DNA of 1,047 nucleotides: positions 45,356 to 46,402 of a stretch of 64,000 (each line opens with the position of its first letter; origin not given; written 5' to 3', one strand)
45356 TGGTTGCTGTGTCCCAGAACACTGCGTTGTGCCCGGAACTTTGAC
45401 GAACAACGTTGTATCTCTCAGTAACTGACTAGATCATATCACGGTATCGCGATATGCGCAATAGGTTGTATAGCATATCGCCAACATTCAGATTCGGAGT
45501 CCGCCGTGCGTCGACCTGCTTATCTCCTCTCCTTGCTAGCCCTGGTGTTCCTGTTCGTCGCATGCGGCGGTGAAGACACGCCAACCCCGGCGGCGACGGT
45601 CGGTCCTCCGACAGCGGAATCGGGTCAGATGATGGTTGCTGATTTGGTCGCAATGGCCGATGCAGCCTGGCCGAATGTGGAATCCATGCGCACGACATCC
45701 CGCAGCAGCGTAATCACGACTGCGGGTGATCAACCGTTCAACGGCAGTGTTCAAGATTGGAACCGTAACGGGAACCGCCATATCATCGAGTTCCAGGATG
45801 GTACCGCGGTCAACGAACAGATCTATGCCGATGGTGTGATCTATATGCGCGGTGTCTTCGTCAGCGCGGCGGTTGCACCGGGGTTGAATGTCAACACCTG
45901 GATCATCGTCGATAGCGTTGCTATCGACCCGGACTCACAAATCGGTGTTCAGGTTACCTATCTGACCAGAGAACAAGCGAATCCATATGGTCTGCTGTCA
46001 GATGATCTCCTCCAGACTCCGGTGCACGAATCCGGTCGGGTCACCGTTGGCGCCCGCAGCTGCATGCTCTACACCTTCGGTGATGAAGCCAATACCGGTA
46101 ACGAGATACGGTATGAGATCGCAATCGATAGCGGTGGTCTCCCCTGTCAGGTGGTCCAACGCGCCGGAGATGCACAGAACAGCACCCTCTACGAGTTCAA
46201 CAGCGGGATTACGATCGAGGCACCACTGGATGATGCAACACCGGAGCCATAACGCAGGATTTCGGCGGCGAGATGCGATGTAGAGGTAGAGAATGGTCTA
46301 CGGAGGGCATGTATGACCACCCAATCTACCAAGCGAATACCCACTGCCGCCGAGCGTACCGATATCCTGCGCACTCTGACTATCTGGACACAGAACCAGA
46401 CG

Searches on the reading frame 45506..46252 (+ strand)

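Call 49: search_protein_families(library=pfam, proteins=[window:45506-46252:+], max_evalue=0.01)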
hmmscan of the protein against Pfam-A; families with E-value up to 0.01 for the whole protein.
window:45506-46252:+ (248 aa): 0 families

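Call 70: search_protein_families(library=ncbifam, proteins=[window:45506-46252:+], max_evalue=1)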
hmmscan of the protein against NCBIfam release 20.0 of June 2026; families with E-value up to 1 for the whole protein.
window:45506-46252:+ (248 aa): 4 families
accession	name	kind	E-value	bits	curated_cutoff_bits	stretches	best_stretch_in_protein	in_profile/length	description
NF053532.1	lipo_SCO4651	subfamily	0.00028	20.7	65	1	2-79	1-75/277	SCO4651 family lipoprotein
NF058595.1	invert_tail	domain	0.048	14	37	1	5-35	57-87/113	lipo-invert putative C-terminal anchoring domain-containing protein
NF047847.2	SS_mature_LptM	equivalog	0.1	12.7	27.7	1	1-21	1-21/31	LPS translocon maturation chaperone LptM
NF033677.1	biofilm_BapA_N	domain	0.16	11.8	35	1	80-102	35-57/64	BapA prefix-like domain-containing protein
